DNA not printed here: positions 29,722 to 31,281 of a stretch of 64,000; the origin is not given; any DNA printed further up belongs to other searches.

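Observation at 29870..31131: The TGT-like domain keeps the catalytic aspartates but has lost all three zinc-ligand cysteines and differs at specificity positions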

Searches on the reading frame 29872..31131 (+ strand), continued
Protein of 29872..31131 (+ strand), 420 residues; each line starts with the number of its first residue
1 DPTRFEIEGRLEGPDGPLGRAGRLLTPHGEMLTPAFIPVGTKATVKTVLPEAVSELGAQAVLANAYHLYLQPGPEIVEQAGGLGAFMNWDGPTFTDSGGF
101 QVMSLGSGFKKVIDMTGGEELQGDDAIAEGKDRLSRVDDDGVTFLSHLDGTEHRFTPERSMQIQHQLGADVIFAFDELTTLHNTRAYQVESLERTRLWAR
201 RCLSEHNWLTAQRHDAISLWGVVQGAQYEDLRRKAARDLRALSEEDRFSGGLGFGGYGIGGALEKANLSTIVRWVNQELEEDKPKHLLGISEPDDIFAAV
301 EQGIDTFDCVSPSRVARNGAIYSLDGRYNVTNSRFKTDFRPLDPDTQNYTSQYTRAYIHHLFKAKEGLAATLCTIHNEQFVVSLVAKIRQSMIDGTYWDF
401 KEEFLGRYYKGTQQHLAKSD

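Call 8: find_homologous_proteins(query=window:29872-31131:+, max_evalue=1e-10)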
Query window:29872-31131:+ (420 aa): 8000 proteins with E <= 1e-10 among 8000 candidates; the best 120 are listed.
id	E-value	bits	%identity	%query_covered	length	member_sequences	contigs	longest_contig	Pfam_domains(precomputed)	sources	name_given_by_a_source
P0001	2.8e-277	937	97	100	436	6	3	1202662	PF01702.26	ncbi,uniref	ncbi:tRNA guanosine(34) transglycosylase Tgt [Tsukamurella ocularis]|uniref:tRNA guanosine(34) trans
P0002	2.0e-265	898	91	100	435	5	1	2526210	PF01702.26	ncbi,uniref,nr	ncbi:tRNA guanosine(34) transglycosylase Tgt [Tsukamurella sp. 1534]|uniref:tRNA guanosine(34) trans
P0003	4.8e-263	891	91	100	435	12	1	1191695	PF01702.26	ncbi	ncbi:tRNA guanosine(34) transglycosylase Tgt [Tsukamurella serpentis]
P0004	4.2e-238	808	84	100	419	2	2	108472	PF01702.26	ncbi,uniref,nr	ncbi:tRNA guanosine(34) transglycosylase Tgt [Tsukamurella sp. 8F]|uniref:tRNA guanosine(34) transgl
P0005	1.3e-237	807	83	100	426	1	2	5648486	PF01702.26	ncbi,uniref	ncbi:tRNA guanosine(34) transglycosylase Tgt [Tsukamurella soli]|uniref:tRNA guanosine(34) transglyc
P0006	5.7e-209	712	77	97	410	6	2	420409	PF01702.26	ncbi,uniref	ncbi:tRNA guanosine(34) transglycosylase Tgt [Jongsikchunia kroppenstedtii]|uniref:tRNA guanosine(34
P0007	7.8e-209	712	78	95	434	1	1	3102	PF01702.26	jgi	jgi:queuine tRNA-ribosyltransferase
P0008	1.0e-208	712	76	95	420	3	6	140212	PF01702.26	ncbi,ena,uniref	ncbi:tRNA guanosine(34) transglycosylase Tgt [Williamsia sp.]|uniref:tRNA guanosine(34) transglycosy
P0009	3.1e-208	710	78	95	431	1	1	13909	PF01702.26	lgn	-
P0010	3.2e-208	710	78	94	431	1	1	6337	PF01702.26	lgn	-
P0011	8.5e-208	709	78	95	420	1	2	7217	PF01702.26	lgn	-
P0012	1.9e-207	707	77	95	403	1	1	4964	PF01702.26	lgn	-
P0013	3.1e-207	707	78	94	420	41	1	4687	PF01702.26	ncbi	-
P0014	3.8e-207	706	77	94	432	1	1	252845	PF01702.26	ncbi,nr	ncbi:queuine tRNA-ribosyltransferase [Williamsia sp. D3]|nr:queuine tRNA-ribosyltransferase [William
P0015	3.8e-207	706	77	95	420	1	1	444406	PF01702.26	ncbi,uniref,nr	ncbi:tRNA guanosine(34) transglycosylase Tgt [Williamsia soli]|uniref:tRNA guanosine(34) transglycos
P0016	5.4e-207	706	77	94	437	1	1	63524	PF01702.26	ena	-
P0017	2.4e-206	704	77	95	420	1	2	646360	PF01702.26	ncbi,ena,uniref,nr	ncbi:tRNA guanosine(34) transglycosylase Tgt [Gordonia rubripertincta]|uniref:Queuine tRNA-ribosyltr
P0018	8.4e-206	702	76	95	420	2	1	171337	PF01702.26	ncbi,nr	ncbi:MAG: tRNA guanosine(34) transglycosylase Tgt [Gordonia sp.]|nr:tRNA guanosine(34) transglycosyl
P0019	1.2e-205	702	76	95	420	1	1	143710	PF01702.26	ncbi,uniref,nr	ncbi:tRNA guanosine(34) transglycosylase Tgt [Williamsia sp. 1138]|uniref:tRNA guanosine(34) transgl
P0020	7.6e-203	692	75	98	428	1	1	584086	PF01702.26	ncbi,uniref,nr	ncbi:tRNA guanosine(34) transglycosylase Tgt [Williamsia sp. CHRR-6]|uniref:tRNA guanosine(34) trans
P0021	1.9e-202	691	75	97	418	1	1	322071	PF01702.26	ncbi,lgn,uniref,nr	ncbi:tRNA guanosine(34) transglycosylase Tgt [Williamsia sterculiae]|uniref:Queuine tRNA-ribosyltran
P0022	5.3e-201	686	75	94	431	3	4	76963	PF01702.26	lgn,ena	-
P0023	7.7e-201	686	73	97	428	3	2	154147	PF01702.26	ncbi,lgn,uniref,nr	ncbi:tRNA guanosine(34) transglycosylase Tgt [Gordonia jinhuaensis]|uniref:Queuine tRNA-ribosyltrans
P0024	6.3e-200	683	75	95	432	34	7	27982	PF01702.26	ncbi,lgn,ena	-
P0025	2.9e-199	680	75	94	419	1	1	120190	PF01702.26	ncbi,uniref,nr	ncbi:tRNA guanosine(34) transglycosylase Tgt [Gordonia paraffinivorans]|uniref:tRNA guanosine(34) tr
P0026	3.3e-199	680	75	95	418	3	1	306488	PF01702.26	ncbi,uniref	ncbi:tRNA guanosine(34) transglycosylase Tgt [Gordonia aurantiaca]|uniref:tRNA guanosine(34) transgl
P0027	3.5e-199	680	74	95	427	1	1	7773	PF01702.26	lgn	-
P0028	3.9e-199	680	75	95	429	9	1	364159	PF01702.26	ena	-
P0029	4.6e-199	680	74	95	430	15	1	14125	PF01702.26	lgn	-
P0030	4.8e-199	680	75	94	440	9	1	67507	PF01702.26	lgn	-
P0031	8.0e-199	679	74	95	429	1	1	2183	PF01702.26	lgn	-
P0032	1.2e-198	678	75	92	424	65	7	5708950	PF01702.26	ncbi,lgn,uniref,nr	ncbi:tRNA guanosine(34) transglycosylase Tgt [Gordonia terrae]|uniref:Queuine tRNA-ribosyltransferas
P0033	1.4e-198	678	74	95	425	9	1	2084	PF01702.26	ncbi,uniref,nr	ncbi:tRNA guanosine(34) transglycosylase Tgt [Williamsia sp.]|uniref:tRNA guanosine(34) transglycosy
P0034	8.7e-198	676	73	98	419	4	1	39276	PF01702.26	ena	-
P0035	3.1e-197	674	73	97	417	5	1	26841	PF01702.26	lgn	-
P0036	5.8e-197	673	74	95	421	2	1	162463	PF01702.26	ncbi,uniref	ncbi:tRNA guanosine(34) transglycosylase Tgt [Gordonia sp. CPCC 205515]|uniref:tRNA guanosine(34) tr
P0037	6.3e-197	673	73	96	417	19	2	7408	PF01702.26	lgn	-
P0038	1.1e-196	672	74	95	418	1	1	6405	PF01702.26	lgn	-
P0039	2.6e-196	671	74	94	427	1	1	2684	PF01702.26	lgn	-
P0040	2.7e-196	671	74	94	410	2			PF01702.26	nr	nr:tRNA guanosine(34) transglycosylase Tgt [Gordonia asplenii]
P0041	4.7e-196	670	73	94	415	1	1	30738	PF01702.26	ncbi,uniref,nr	ncbi:tRNA guanosine(34) transglycosylase Tgt [Gordonia sp. ABSL1-1]|uniref:tRNA guanosine(34) transg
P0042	5.4e-196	670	73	95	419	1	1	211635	PF01702.26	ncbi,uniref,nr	ncbi:tRNA guanosine(34) transglycosylase Tgt [Gordonia westfalica]|uniref:Queuine tRNA-ribosyltransf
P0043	5.4e-196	670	73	94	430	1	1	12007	PF01702.26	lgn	-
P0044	7.5e-196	669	73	95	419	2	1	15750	PF01702.26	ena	-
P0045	1.1e-195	669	73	96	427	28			PF01702.26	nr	nr:queuine tRNA-ribosyltransferase [Gordonia sp. NB41Y]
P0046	1.4e-195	668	73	95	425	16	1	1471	PF01702.26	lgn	-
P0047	1.5e-195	668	73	94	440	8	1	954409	PF01702.26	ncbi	ncbi:tRNA guanosine(34) transglycosylase Tgt [Gordonia sp. CPCC 205333]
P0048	1.9e-195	668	73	97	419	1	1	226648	PF01702.26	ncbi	ncbi:tRNA guanosine(34) transglycosylase Tgt [Gordonia sinesedis]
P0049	2.1e-195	668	74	94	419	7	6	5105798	PF01702.26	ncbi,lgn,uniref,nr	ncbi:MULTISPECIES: tRNA guanosine(34) transglycosylase Tgt [Gordonia]|uniref:tRNA guanosine(34) tran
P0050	2.7e-195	667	73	95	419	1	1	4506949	PF01702.26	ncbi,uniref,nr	ncbi:tRNA guanosine(34) transglycosylase Tgt [Gordonia westfalica]|uniref:Queuine tRNA-ribosyltransf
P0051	2.8e-195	667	74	94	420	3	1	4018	PF01702.26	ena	-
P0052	5.1e-195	667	73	95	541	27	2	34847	PF01702.26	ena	-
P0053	6.8e-195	666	73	95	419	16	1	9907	PF01702.26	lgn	-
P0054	1.0e-194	666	73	95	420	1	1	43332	PF01702.26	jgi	jgi:queuine tRNA-ribosyltransferase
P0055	3.0e-194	664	73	95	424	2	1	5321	PF01702.26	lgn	-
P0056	4.7e-194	663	73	98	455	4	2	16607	PF01702.26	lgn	-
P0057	5.5e-194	663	74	93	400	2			PF01702.26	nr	nr:tRNA guanosine(34) transglycosylase Tgt [Gordonia crocea]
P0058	1.8e-193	661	73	94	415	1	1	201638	PF01702.26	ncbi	-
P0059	1.8e-193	661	72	95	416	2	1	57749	PF01702.26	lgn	-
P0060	2.2e-193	661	71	95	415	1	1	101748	PF01702.26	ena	-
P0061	3.0e-193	661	71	95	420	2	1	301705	PF01702.26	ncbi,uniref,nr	ncbi:tRNA guanosine(34) transglycosylase Tgt [Gordonia soli]|uniref:tRNA guanosine(34) transglycosyl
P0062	3.2e-193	661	68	99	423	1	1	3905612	PF01702.26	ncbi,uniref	ncbi:MAG: tRNA guanosine(34) transglycosylase Tgt [Gordonia sp. (in: high G+C Gram-positive bacteria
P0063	4.8e-193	660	73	95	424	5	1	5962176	PF01702.26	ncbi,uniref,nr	ncbi:tRNA guanosine(34) transglycosylase Tgt [Gordonia insulae]|uniref:Queuine tRNA-ribosyltransfera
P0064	1.3e-192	659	72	94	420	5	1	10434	PF01702.26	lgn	-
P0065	2.1e-192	658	72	93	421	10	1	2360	PF01702.26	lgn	-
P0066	2.7e-192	658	73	95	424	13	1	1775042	PF01702.26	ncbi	ncbi:tRNA guanosine(34) transglycosylase Tgt [Gordonia hankookensis]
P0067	5.9e-192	656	70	95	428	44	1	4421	PF01702.26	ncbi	-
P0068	8.9e-192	656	73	94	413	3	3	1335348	PF01702.26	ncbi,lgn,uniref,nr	ncbi:tRNA guanosine(34) transglycosylase Tgt [Williamsia serinedens]|uniref:Queuine tRNA-ribosyltran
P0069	3.0e-191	654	71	97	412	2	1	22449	PF01702.26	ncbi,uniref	ncbi:tRNA guanosine(34) transglycosylase Tgt [Gordonia sp. (in: high G+C Gram-positive bacteria)]|un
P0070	3.7e-191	654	73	94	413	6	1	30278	PF01702.26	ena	-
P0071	3.8e-191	654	77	88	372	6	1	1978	PF01702.26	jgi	jgi:queuine tRNA-ribosyltransferase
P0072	4.4e-191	654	73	94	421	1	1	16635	PF01702.26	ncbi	ncbi:MAG: tRNA guanosine(34) transglycosylase Tgt [Gordonia sp. (in: high G+C Gram-positive bacteria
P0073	6.5e-191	653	72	95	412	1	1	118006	PF01702.26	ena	-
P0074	7.8e-191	653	72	95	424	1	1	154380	PF01702.26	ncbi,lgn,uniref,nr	ncbi:tRNA guanosine(34) transglycosylase Tgt [Gordonia sp. ABSL11-1]|uniref:tRNA guanosine(34) trans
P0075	2.1e-190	651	71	95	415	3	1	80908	PF01702.26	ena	-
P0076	2.7e-190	651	72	93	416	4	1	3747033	PF01702.26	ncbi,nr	ncbi:tRNA guanosine(34) transglycosylase Tgt [Gordonia sp. X0973]|nr:tRNA guanosine(34) transglycosy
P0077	6.5e-190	650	72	93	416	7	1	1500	PF01702.26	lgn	-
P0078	2.9e-189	648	72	93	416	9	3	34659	PF01702.26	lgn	-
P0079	7.1e-189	646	72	94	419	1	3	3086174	PF01702.26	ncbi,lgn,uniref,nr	ncbi:tRNA guanosine(34) transglycosylase Tgt [Williamsia deligens]|uniref:Queuine tRNA-ribosyltransf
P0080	5.1e-188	643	70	97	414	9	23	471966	PF01702.26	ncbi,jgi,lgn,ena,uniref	ncbi:tRNA guanosine(34) transglycosylase Tgt [Gordonia defluvii]|jgi:queuine tRNA-ribosyltransferase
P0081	1.2e-187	642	70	97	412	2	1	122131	PF01702.26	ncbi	-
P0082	7.6e-187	640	71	95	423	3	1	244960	PF01702.26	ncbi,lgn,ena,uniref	ncbi:tRNA guanosine(34) transglycosylase Tgt [Gordonia sp. VNK21]|uniref:tRNA guanosine(34) transgly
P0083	1.6e-181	622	71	94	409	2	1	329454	PF01702.26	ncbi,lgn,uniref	ncbi:tRNA guanosine(34) transglycosylase Tgt [Rhodococcoides corynebacterioides]|uniref:tRNA guanosi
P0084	2.8e-181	621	68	94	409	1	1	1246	PF01702.26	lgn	-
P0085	1.6e-180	619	70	97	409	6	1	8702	PF01702.26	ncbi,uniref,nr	ncbi:tRNA guanosine(34) transglycosylase Tgt [Rhodococcoides corynebacterioides]|uniref:tRNA guanosi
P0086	1.8e-180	619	70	94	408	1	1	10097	PF01702.26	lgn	-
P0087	5.6e-180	617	70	96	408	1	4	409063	PF01702.26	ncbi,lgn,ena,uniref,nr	ncbi:tRNA guanosine(34) transglycosylase Tgt [Rhodococcus kroppenstedtii]|uniref:tRNA guanosine(34) 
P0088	5.6e-180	617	70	96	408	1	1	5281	PF01702.26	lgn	-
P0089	5.7e-180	617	70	96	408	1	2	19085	PF01702.26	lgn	-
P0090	5.7e-180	617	70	96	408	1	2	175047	PF01702.26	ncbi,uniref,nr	ncbi:tRNA guanosine(34) transglycosylase Tgt [Rhodococcoides kroppenstedtii]|uniref:tRNA guanosine(3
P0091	7.5e-180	617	70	96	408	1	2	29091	PF01702.26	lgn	-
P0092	8.2e-180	616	71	94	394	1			PF01702.26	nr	nr:tRNA guanosine(34) transglycosylase Tgt [Rhodococcus kroppenstedtii]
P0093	1.1e-179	616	70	96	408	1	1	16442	PF01702.26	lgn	-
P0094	1.4e-179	616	68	97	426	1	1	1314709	PF01702.26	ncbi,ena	-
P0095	1.5e-179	616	70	96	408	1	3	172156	PF01702.26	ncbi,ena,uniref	ncbi:tRNA guanosine(34) transglycosylase Tgt [Rhodococcoides kroppenstedtii]|uniref:tRNA guanosine(3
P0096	1.5e-179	616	70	96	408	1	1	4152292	PF01702.26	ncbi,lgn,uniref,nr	ncbi:tRNA guanosine(34) transglycosylase Tgt [Rhodococcoides kroppenstedtii]|uniref:tRNA guanosine(3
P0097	2.4e-179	615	68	97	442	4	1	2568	PF01702.26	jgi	jgi:queuine tRNA-ribosyltransferase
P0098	3.8e-179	614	70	96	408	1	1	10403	PF01702.26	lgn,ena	-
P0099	7.4e-179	613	71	94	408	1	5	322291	PF01702.26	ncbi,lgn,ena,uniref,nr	ncbi:tRNA-guanine transglycosylase [Rhodococcoides kroppenstedtii]|uniref:Queuine tRNA-ribosyltransf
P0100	1.3e-178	612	69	97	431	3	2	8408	PF01702.26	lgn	-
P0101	2.0e-178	612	68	98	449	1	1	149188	PF01702.26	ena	-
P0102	4.2e-178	611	68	96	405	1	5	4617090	PF01702.26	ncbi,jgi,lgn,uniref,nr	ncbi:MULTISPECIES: tRNA guanosine(34) transglycosylase Tgt [unclassified Rhodococcus (in: high G+C G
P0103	4.7e-178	611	70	94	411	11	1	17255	PF01702.26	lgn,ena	-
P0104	1.1e-177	609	68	96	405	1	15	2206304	PF01702.26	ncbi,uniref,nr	ncbi:tRNA guanosine(34) transglycosylase Tgt [Rhodococcus sp. BP-349]|uniref:tRNA guanosine(34) tran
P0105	1.1e-177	609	68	96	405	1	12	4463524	PF01702.26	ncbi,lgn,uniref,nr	ncbi:tRNA guanosine(34) transglycosylase Tgt [Rhodococcus sp. BP-149]|uniref:tRNA guanosine(34) tran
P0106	3.0e-177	608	67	96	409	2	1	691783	PF01702.26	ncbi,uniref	ncbi:tRNA guanosine(34) transglycosylase Tgt [Mycolicibacterium sp. 22603]|uniref:tRNA guanosine(34)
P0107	3.0e-177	608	68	93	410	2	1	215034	PF01702.26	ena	-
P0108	3.3e-177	608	67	98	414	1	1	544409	PF01702.26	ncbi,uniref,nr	ncbi:tRNA guanosine(34) transglycosylase Tgt [Mycobacterium deserti]|uniref:Queuine tRNA-ribosyltran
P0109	3.7e-177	608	69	94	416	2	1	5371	PF01702.26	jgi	jgi:queuine tRNA-ribosyltransferase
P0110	4.0e-177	608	68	96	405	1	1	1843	PF01702.26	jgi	jgi:queuine tRNA-ribosyltransferase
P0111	5.1e-177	607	68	95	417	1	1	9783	PF01702.26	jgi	jgi:queuine tRNA-ribosyltransferase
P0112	5.8e-177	607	68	97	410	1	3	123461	PF01702.26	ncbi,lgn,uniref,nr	ncbi:tRNA guanosine(34) transglycosylase Tgt [Sediminivirga luteola]|uniref:Queuine tRNA-ribosyltran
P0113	5.8e-177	607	68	97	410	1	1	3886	PF01702.26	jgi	jgi:queuine tRNA-ribosyltransferase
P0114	5.9e-177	607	68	94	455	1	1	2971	PF01702.26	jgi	jgi:queuine tRNA-ribosyltransferase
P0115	6.3e-177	607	69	94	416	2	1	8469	PF01702.26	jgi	jgi:queuine tRNA-ribosyltransferase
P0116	7.5e-177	607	68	96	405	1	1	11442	PF01702.26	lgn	-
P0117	8.5e-177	606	65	96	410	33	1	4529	PF01702.26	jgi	jgi:queuine tRNA-ribosyltransferase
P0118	8.8e-177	606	66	95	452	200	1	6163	PF01702.26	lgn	-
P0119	1.0e-176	606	68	96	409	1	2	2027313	PF01702.26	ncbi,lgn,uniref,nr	ncbi:queuine tRNA-ribosyltransferase [Rhodococcus sp. Leaf7]|uniref:tRNA guanosine(34) transglycosyl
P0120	1.3e-176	606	68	94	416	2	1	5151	PF01702.26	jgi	jgi:queuine tRNA-ribosyltransferase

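Call 9: find_encoding_contigs(protein=P0001, flank=10000, max_places=3)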
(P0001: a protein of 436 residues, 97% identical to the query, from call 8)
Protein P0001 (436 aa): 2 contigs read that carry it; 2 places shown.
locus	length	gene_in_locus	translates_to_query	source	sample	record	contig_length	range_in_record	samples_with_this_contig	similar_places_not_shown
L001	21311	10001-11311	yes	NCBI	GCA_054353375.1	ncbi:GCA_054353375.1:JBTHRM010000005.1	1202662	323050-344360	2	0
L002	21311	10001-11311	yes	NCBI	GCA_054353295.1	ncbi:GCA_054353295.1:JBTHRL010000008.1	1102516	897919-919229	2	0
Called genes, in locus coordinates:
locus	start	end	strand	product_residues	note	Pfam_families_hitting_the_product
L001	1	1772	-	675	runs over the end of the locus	PF02129:Peptidase_S15, PF08530:PepX_C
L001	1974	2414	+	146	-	PF21893:DUF6918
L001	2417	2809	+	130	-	PF01042:Ribonuc_L-PSP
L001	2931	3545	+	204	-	PF06475:Glycolipid_bind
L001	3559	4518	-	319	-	PF03446:NAD_binding_2 (faint), PF02153:PDH_N, PF20463:PDH_C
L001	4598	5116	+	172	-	PF27101:Rv3753c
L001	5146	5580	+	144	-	PF00383:dCMP_cyt_deam_1, PF14437:MafB19-deam, PF14439:Bd3614-deam (weak)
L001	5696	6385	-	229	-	PF10067:DUF2306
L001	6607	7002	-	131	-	-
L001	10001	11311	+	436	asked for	PF01702:TGT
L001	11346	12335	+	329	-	PF01965:DJ-1_PfpI, PF00165:HTH_AraC (weak), PF12833:HTH_18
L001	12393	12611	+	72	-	-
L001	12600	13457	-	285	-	PF00749:tRNA-synt_1c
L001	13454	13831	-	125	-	-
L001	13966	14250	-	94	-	PF08681:TacA1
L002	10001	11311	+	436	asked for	PF01702:TGT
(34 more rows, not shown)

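Call 13: find_related_loci(query=window:29872-31131:+, collection=genome_contigs, flank=10000)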
Query window:29872-31131:+ (420 aa) in genome_contigs; peptide patterns used: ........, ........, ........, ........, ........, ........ (x = any residue, [..] = any of these).
600 stretches matched a pattern (row limit reached: there are more); 580 encode a relative of the query (tblastn E <= 1e-3); the best 80 are kept; 80 distinct loci.
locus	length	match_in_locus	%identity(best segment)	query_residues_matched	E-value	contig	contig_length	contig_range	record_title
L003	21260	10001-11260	97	1-420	0e+0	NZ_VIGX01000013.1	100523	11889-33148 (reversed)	Tsukamurella conjunctivitidis strain HKU72 NODE_13_length_100523_cov_135.378202, whole genome shotgun sequence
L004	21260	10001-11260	96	1-420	0e+0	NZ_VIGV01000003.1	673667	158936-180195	Tsukamurella sputi strain HKU70 NODE_3_length_673667_cov_123.916045, whole genome shotgun sequence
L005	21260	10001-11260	95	1-420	0e+0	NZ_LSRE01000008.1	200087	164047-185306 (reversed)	Tsukamurella pseudospumae strain JCM 13375 pw3202_c16, whole genome shotgun sequence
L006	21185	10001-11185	77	16-409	0e+0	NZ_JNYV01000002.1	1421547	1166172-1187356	Kitasatospora arboriphila strain NRRL B-24581 contig2.1, whole genome shotgun sequence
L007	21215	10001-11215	76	12-405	0e+0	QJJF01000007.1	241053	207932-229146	UNVERIFIED_CONTAM: Williamsia faeni strain DSM 45372 Ga0244494_107, whole genome shotgun sequence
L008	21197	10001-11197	75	16-413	0e+0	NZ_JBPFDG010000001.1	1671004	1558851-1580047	Williamsia sp. MIQD14 MIQD-14_contig_1, whole genome shotgun sequence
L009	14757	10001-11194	75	16-412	0e+0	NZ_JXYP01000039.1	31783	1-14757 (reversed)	Williamsia herbipolensis strain ARP1 contig34, whole genome shotgun sequence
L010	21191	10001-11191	75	16-413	0e+0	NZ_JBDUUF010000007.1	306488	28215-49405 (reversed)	Gordonia sp. B21 contig7, whole genome shotgun sequence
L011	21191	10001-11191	74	16-413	0e+0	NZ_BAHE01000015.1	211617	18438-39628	Gordonia namibiensis NBRC 108229, whole genome shotgun sequence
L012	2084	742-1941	74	15-413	0e+0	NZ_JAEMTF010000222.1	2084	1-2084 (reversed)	MAG: Williamsia sp. isolate SupBloom_Metag_028 NODE_55121_length_2084_cov_17.180877, whole genome shotgun sequence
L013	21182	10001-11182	75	16-409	0e+0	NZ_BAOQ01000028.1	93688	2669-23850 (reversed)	Gordonia paraffinivorans NBRC 108238, whole genome shotgun sequence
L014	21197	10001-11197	74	16-413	0e+0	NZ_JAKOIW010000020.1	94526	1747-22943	Gordonia sp. 'Campus' Scaffold20.1, whole genome shotgun sequence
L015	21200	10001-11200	73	16-414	0e+0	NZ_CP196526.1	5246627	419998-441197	Gordonia terrae strain B62 chromosome, complete genome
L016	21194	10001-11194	73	16-412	0e+0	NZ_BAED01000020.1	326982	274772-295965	Gordonia amarae NBRC 15530, whole genome shotgun sequence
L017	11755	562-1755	73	16-412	0e+0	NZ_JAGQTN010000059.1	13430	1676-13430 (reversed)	MAG: Gordonia sp. (in: high G+C Gram-positive bacteria) isolate HKST-UBA34 k127_377207, whole genome shotgun sequence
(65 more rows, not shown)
